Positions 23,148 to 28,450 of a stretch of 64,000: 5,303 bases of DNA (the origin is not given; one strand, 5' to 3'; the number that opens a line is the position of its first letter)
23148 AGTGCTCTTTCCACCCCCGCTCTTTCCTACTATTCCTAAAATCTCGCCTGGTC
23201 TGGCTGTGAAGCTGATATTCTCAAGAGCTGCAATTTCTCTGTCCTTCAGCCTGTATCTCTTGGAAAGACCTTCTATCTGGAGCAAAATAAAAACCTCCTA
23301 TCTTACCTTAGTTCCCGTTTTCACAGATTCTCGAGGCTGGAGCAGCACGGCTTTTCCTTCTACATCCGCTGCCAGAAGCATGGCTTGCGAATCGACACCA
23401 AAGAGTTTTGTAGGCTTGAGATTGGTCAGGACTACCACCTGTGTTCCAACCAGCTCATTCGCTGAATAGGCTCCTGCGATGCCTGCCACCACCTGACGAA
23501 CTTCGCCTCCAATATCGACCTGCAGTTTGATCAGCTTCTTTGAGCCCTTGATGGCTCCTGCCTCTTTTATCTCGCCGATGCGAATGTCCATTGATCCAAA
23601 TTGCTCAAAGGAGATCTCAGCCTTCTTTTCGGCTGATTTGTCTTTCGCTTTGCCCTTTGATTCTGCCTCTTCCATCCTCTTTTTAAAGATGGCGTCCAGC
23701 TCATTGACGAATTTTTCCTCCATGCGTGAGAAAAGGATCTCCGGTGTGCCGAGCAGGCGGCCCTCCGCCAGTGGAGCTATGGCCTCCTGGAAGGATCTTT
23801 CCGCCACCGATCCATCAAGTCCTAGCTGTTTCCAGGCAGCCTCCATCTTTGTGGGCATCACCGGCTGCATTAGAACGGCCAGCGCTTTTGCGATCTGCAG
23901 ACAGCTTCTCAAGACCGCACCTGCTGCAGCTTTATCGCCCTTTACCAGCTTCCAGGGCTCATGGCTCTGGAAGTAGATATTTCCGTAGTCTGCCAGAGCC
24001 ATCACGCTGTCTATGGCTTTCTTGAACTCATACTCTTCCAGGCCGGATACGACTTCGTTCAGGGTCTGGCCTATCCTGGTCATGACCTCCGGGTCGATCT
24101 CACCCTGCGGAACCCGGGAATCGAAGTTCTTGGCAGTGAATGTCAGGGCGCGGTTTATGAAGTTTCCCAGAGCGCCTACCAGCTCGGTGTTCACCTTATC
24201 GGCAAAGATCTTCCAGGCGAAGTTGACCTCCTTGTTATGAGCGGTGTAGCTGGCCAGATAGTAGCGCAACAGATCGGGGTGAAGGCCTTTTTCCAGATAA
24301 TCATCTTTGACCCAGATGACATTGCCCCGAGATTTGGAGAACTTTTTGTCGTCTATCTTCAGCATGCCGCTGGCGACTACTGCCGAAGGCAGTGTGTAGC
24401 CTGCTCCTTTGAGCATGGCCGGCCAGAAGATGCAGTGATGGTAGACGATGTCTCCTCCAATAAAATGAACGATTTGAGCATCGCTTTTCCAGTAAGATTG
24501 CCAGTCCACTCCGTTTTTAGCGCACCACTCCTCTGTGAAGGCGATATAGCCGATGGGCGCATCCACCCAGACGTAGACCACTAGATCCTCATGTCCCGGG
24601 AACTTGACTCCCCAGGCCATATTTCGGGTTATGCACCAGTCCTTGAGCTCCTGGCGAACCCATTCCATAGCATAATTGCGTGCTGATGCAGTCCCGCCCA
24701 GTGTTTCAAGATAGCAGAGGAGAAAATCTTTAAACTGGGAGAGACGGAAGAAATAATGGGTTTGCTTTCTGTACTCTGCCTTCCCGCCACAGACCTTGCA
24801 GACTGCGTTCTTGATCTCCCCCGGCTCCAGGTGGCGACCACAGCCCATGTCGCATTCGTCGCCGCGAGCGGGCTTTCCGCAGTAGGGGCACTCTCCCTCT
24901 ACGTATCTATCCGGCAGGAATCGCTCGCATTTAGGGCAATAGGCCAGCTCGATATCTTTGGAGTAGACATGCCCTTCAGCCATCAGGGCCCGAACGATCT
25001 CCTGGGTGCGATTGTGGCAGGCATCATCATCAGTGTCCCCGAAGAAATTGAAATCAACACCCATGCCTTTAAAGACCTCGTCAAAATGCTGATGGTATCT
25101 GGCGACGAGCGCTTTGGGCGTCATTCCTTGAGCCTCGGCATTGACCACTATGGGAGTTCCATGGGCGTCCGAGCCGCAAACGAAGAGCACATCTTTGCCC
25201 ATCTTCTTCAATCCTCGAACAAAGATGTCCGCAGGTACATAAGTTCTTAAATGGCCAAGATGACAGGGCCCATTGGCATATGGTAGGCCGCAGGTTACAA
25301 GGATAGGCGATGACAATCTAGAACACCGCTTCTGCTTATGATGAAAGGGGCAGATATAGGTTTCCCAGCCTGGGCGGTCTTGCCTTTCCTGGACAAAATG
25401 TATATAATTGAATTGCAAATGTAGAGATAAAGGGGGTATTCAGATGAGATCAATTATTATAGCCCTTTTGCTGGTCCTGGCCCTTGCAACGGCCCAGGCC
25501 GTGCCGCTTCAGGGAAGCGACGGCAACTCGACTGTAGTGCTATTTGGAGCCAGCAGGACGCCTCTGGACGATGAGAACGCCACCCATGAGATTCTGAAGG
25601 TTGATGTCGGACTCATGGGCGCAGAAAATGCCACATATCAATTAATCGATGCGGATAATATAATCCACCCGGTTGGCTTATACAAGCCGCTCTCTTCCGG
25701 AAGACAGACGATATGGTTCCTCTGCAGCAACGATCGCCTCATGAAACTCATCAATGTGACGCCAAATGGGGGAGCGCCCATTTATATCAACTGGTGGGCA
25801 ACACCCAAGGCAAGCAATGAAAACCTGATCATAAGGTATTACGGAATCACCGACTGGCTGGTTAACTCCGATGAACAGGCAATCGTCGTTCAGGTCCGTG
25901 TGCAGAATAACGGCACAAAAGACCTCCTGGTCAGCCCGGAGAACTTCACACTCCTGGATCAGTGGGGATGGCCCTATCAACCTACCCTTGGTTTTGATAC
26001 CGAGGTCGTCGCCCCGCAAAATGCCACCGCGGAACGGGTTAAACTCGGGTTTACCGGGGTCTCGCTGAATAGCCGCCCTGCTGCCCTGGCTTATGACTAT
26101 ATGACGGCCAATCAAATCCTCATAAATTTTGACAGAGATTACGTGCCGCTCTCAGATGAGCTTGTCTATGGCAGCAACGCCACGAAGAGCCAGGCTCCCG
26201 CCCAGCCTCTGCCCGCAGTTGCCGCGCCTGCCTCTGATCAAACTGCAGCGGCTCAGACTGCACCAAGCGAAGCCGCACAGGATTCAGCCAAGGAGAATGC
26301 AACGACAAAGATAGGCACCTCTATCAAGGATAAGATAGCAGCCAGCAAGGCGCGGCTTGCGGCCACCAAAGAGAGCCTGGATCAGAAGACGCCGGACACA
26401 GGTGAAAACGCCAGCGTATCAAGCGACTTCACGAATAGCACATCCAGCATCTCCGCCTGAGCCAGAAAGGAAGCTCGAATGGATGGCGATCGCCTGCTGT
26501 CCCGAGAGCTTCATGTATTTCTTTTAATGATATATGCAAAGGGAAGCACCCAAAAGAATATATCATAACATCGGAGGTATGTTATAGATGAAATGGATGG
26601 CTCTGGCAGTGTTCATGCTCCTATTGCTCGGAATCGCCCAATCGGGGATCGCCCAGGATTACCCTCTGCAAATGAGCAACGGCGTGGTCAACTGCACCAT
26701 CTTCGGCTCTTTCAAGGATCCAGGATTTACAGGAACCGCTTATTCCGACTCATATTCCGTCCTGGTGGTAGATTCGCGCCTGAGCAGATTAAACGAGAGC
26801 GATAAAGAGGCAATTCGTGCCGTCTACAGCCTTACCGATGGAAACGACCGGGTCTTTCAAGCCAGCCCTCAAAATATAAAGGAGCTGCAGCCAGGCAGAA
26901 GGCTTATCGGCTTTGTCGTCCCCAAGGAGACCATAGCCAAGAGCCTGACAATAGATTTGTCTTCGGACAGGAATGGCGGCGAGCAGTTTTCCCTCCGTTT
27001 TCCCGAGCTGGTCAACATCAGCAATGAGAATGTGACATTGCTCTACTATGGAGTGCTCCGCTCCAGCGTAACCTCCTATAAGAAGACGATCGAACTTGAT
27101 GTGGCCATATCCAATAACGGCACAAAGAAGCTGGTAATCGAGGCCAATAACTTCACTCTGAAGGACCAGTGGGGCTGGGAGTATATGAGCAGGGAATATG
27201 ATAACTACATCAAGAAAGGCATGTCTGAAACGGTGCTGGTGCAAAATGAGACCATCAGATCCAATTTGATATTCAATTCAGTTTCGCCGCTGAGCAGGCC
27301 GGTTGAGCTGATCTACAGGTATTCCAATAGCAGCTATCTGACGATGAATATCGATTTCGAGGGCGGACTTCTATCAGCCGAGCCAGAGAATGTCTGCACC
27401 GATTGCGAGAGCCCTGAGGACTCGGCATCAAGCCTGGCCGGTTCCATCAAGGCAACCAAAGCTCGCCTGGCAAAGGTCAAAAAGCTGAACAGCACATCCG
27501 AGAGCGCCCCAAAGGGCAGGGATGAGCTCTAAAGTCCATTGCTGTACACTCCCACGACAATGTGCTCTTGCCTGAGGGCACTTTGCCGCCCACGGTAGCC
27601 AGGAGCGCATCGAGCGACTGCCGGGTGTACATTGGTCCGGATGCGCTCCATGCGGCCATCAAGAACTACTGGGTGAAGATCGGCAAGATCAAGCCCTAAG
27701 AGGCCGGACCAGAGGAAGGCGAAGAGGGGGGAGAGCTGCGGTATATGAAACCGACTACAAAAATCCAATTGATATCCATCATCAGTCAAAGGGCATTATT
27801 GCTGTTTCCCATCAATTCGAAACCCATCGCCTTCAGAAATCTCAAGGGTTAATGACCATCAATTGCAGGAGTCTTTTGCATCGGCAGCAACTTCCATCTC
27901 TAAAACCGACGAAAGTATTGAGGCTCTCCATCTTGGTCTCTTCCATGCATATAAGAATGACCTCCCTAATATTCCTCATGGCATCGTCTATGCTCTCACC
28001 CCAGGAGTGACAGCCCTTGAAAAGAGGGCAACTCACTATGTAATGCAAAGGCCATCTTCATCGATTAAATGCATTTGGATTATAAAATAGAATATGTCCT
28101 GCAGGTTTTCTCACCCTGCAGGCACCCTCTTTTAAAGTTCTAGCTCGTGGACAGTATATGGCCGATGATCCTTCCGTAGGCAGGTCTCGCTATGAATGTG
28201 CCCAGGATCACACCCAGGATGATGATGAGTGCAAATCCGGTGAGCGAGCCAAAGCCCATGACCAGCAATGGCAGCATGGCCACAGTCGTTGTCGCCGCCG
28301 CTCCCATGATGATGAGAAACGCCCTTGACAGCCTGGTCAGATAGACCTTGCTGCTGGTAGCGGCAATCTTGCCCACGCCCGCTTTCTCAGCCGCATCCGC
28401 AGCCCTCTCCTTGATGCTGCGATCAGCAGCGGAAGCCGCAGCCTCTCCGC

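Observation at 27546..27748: Collapsed ghost copy of the neighbouring 10-kb secD-to-iscU block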

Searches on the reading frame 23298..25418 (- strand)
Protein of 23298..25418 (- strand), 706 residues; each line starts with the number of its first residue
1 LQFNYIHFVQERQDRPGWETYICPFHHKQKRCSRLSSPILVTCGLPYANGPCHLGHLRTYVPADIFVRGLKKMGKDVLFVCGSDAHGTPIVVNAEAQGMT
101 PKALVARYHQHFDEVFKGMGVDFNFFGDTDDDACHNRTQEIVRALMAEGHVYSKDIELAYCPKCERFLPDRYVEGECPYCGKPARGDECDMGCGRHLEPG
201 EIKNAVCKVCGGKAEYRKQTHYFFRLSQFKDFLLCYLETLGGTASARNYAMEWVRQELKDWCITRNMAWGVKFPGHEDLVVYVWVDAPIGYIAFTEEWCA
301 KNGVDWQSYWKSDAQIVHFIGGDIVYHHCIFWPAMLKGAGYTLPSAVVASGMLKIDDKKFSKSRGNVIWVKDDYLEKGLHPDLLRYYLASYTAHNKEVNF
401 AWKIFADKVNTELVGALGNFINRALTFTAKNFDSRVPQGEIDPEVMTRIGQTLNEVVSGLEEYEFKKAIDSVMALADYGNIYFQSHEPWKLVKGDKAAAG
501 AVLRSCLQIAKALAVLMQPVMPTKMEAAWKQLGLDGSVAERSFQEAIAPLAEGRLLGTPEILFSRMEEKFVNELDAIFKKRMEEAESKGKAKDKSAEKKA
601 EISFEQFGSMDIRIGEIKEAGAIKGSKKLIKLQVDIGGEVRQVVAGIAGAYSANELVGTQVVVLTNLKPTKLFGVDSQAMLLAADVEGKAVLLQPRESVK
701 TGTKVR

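Call 9: search_protein_families(library=pfam, proteins=[window:23298-25418:-])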
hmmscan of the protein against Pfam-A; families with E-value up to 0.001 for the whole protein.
window:23298-25418:- (706 aa): 7 families
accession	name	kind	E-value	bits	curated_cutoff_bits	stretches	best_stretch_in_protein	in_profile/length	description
PF09334.17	tRNA-synt_1g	-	4.8e-152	506.7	20.1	1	39-424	1-390/391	tRNA synthetases class I (M)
PF01588.26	tRNA_bind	-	2.3e-25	88.9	27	1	612-704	1-96/96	Putative tRNA binding domain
PF00133.28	tRNA-synt_1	-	1.7e-21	76.9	22.7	1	27-274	13-244/414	tRNA synthetases class I (I, L, M and V)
PF19303.5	Anticodon_3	-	1.8e-17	64.1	23.5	1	439-578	8-147/152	Anticodon binding domain of methionyl tRNA ligase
PF01406.26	tRNA-synt_1e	-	2e-13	50.8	27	2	42-155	14-125/301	tRNA synthetases class I (C) catalytic domain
PF08264.19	Anticodon_1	-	2.5e-10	40.9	25.1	1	444-552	3-112/148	Anticodon-binding domain of tRNA ligase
PF01921.24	tRNA-synt_1f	-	0.00023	20.6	27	0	352-401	275-323/360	tRNA synthetases class I (K)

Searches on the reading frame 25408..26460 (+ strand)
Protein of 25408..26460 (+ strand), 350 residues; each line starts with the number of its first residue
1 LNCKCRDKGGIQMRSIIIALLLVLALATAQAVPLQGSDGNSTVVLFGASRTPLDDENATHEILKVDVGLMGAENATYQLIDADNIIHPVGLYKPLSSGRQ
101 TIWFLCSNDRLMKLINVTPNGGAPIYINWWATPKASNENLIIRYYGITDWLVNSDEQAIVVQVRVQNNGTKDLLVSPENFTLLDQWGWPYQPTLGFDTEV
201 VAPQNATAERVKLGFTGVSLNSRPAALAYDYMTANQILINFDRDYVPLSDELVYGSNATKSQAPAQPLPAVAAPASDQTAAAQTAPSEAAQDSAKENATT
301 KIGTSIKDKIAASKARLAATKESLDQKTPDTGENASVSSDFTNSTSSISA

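Call 9: search_protein_families(library=pfam, proteins=[window:25408-26460:+])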
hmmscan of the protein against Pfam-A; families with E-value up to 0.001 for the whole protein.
window:25408-26460:+ (350 aa): 1 family
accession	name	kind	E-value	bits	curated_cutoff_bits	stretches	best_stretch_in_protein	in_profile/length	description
PF11611.13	DUF4352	-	0.00027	21.7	25.9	1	153-195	32-74/122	Domain of unknown function (DUF4352)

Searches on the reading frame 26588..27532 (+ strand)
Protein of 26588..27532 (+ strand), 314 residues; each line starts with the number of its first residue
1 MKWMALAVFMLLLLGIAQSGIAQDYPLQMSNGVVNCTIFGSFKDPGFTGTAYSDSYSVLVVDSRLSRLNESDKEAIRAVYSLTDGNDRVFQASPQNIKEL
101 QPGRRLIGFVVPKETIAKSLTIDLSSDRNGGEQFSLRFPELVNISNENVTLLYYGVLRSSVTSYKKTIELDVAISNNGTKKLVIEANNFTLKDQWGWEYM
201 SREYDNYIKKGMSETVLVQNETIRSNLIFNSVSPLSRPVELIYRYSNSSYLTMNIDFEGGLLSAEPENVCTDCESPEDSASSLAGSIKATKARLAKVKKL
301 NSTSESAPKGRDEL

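Call 9: search_protein_families(library=pfam, proteins=[window:26588-27532:+])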
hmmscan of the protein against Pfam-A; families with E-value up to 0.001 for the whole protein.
window:26588-27532:+ (314 aa): 1 family
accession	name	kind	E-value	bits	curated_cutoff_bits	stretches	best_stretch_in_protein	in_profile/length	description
PF11611.13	DUF4352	-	0.00035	21.3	25.9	0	169-244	39-113/122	Domain of unknown function (DUF4352)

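Call 37: find_encoding_contigs(protein=window:26588-27532:+, flank=6000, max_places=10)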
Protein window:26588-27532:+ (314 aa): 1 contig read that carries it; 1 place shown.
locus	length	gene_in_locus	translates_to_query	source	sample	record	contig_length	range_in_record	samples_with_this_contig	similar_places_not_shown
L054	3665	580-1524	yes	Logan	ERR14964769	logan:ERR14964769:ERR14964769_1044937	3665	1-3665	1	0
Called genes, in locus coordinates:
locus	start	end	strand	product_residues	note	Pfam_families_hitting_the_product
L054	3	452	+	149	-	?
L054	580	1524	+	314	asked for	-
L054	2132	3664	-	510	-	?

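Call 55: find_homologous_proteins(query=window:26588-27532:+, max_evalue=1e-100)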
Query window:26588-27532:+ (314 aa): 97 proteins with E <= 1e-100 among 2650 candidates.
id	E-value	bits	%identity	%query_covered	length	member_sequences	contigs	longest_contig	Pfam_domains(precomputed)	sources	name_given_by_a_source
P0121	2.3e-201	685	100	100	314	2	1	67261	-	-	-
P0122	3.3e-172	590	86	100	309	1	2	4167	-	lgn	-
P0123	4.4e-169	580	85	100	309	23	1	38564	PF11611.14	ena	-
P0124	2.7e-167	574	87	94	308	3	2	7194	-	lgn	-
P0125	8.5e-167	572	83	100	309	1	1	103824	-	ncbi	-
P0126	1.2e-166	571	84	100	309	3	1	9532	-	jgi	jgi:hypothetical protein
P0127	1.6e-166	571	84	100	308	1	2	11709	-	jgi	jgi:hypothetical protein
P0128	1.9e-165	568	86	94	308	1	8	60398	PF11611.14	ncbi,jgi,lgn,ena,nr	ncbi:MAG TPA: hypothetical protein PKK68_09240 [Methanothrix soehngenii]|jgi:hypothetical protein|nr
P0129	3.5e-165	567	83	100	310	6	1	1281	-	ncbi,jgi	-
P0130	3.8e-164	563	83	100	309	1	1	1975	PF11611.14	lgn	-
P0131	1.5e-163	561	83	100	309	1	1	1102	PF11611.14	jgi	jgi:hypothetical protein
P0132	2.8e-162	557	82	100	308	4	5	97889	-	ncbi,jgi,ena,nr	ncbi:MAG TPA: hypothetical protein PKV33_10345 [Methanothrix sp.]|nr:hypothetical protein [Methanoth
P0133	6.2e-162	556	85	94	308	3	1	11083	-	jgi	jgi:hypothetical protein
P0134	5.5e-160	550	82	100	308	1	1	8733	-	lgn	-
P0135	6.2e-160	550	81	100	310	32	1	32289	PF11611.14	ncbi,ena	-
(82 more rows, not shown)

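Call 56: find_encoding_contigs(protein=P0125, flank=10000, max_places=2)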
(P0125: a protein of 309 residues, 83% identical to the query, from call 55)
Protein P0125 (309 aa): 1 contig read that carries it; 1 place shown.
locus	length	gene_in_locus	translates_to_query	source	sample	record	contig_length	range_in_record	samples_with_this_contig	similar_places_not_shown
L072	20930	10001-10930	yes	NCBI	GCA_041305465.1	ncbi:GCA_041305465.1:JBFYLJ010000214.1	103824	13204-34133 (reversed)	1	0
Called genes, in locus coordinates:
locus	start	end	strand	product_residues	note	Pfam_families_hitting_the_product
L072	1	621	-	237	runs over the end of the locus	-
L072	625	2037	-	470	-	PF09887:DUF2114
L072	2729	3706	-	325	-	PF00633:HHH (faint), PF11731:Cdd1 (faint), PF14520:HHH_5, PF00154:RecA_N (faint), PF13481:AAA_25, PF08423:Rad51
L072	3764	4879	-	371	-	PF01336:tRNA_anti-codon, PF16900:REPA_OB_2 (faint), PF17244:CDC24_OB3 (faint), PF21473:OB_Ssb-like (faint)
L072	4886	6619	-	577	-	PF03193:RsgA_GTPase (faint), PF05621:TniB (faint), PF00005:ABC_tran, PF02463:SMC_N (faint), PF13304:AAA_21 (faint), PF13401:AAA_22 (faint), PF13555:AAA_29 (faint), PF00005:ABC_tran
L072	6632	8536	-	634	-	PF00133:tRNA-synt_1, PF09334:tRNA-synt_1g, PF08264:Anticodon_1, PF19303:Anticodon_3, PF01588:tRNA_bind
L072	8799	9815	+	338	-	-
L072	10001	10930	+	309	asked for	-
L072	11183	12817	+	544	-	PF03577:Peptidase_C69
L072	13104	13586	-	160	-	PF18306:LDcluster4, PF03641:Lysine_decarbox (weak)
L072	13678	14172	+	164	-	PF04075:F420H2_quin_red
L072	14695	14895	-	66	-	-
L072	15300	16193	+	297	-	PF00892:EamA (faint)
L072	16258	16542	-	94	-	-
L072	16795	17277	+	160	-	-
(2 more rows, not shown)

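Call 57: find_encoding_contigs(protein=P0123, flank=10000, max_places=2)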
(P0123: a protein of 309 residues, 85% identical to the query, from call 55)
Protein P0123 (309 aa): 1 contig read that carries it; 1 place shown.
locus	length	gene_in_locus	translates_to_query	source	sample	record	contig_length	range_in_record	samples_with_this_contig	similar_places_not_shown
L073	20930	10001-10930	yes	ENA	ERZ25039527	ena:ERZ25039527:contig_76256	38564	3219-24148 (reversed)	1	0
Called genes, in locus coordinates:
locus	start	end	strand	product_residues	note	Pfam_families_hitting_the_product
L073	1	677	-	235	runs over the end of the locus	-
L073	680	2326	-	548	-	PF09887:DUF2114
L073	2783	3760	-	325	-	PF00633:HHH (faint), PF14520:HHH_5, PF00154:RecA_N (faint), PF13481:AAA_25, PF08423:Rad51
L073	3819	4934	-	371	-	PF01336:tRNA_anti-codon, PF16900:REPA_OB_2 (faint), PF17244:CDC24_OB3 (faint), PF21473:OB_Ssb-like (faint)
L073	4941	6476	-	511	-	PF00005:ABC_tran, PF02463:SMC_N (faint), PF13304:AAA_21 (faint), PF00005:ABC_tran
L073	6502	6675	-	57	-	PF00005:ABC_tran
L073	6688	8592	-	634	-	PF00133:tRNA-synt_1, PF09334:tRNA-synt_1g, PF08264:Anticodon_1, PF19303:Anticodon_3, PF01588:tRNA_bind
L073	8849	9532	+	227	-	-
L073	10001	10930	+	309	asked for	PF11611:DUF4352 (faint)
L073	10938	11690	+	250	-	PF13489:Methyltransf_23, PF13649:Methyltransf_25 (weak), PF08241:Methyltransf_11 (weak), PF08242:Methyltransf_12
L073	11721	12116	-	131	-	PF07752:S-layer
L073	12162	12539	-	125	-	-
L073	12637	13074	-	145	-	-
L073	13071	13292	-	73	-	-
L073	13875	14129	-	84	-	-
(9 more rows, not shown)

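Call 58: find_encoding_contigs(protein=P0122, flank=10000, max_places=2)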
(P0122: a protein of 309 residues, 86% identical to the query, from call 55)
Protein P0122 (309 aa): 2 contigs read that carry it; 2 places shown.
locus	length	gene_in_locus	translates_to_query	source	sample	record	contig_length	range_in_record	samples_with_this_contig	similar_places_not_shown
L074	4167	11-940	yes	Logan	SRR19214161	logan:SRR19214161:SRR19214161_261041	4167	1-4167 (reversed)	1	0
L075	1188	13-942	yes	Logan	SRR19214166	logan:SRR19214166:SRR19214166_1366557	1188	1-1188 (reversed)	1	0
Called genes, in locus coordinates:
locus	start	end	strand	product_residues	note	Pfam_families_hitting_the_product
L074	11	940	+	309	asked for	-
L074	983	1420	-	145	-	-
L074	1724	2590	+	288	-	PF22309:HK-GC-Chemotax_sensor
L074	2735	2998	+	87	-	-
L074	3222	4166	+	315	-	?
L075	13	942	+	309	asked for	-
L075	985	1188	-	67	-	?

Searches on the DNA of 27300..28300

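Call 72: search_rna_families(source=window, start=27300, end=28300, threshold=evalue, max_evalue=1)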
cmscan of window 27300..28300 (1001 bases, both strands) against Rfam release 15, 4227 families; matches with E-value up to 1: 1.
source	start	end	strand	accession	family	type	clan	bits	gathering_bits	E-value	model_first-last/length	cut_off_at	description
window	28188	28245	+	RF01310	sR7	Gene; snRNA; snoRNA; CD-box;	-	16.4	37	0.48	1-57/57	no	Small nucleolar RNA sR7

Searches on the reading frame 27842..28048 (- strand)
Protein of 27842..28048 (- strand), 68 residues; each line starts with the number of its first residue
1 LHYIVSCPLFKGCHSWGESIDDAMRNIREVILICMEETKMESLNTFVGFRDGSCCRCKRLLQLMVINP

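Call 74: search_protein_families(library=pfam, proteins=[window:27842-28048:-], max_evalue=0.1)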
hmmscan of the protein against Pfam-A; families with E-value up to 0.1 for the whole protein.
window:27842-28048:- (68 aa): 1 family
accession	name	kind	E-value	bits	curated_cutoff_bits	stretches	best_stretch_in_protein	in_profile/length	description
PF15919.11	HicB_lk_antitox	-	1.6e-06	28.7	27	1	3-38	13-48/123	HicB_like antitoxin of bacterial toxin-antitoxin system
